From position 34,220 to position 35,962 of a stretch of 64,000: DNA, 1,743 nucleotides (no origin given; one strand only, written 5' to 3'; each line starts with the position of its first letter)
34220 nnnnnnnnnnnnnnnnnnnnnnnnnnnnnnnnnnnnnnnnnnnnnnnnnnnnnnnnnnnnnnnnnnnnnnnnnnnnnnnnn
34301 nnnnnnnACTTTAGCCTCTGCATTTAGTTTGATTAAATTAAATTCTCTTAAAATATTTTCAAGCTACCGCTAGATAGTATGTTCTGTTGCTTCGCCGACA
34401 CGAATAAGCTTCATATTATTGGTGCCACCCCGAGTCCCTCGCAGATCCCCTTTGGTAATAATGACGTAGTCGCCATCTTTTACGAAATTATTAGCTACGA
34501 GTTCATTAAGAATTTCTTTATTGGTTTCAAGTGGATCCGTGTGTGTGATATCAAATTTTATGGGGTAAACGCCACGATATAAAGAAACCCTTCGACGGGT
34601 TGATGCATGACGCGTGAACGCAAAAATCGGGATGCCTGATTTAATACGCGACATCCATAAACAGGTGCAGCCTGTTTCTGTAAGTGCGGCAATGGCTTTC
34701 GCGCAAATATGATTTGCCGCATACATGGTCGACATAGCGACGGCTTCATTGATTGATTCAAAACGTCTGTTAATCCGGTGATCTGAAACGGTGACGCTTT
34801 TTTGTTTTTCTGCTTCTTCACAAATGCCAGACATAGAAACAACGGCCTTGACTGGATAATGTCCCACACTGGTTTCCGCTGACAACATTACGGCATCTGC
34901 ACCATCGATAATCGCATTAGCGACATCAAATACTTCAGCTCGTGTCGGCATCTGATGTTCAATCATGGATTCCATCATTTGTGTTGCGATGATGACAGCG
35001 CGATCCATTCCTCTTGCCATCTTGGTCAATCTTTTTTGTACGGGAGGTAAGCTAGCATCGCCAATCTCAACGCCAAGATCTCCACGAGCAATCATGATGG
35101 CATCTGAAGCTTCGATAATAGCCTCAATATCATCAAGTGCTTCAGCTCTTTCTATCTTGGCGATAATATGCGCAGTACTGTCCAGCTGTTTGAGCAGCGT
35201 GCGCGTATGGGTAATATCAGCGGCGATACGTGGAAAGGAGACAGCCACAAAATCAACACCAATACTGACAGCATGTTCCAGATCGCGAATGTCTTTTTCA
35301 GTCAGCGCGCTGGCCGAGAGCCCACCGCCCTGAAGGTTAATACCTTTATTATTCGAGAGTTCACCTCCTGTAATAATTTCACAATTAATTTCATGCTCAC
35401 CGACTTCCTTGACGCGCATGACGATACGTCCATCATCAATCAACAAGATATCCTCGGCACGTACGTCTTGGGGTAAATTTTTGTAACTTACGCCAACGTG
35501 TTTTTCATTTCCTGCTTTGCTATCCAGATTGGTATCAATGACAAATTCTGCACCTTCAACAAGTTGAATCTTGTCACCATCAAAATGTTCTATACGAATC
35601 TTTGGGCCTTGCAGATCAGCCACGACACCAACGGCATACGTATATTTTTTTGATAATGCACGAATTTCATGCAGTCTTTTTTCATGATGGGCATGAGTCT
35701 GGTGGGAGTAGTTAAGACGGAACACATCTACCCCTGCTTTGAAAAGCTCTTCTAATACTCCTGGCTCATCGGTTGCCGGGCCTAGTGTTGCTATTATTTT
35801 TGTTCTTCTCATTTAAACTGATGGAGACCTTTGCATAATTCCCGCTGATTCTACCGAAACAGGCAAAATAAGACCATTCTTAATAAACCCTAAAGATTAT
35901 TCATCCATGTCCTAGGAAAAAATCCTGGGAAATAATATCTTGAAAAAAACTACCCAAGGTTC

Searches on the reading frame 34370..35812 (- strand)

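Call 39: search_protein_families(library=pfam, proteins=[window:34370-35812:-], max_evalue=0.00001)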
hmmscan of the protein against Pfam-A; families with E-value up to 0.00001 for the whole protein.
window:34370-35812:- (480 aa): 2 families
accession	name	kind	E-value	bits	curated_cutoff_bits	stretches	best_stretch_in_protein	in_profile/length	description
PF00224.27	PK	-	3.3e-110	368.7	30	1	1-324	1-328/328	Pyruvate kinase, barrel domain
PF02887.21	PK_C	-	1.1e-32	112.9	28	1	356-469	1-113/114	Pyruvate kinase, alpha/beta domain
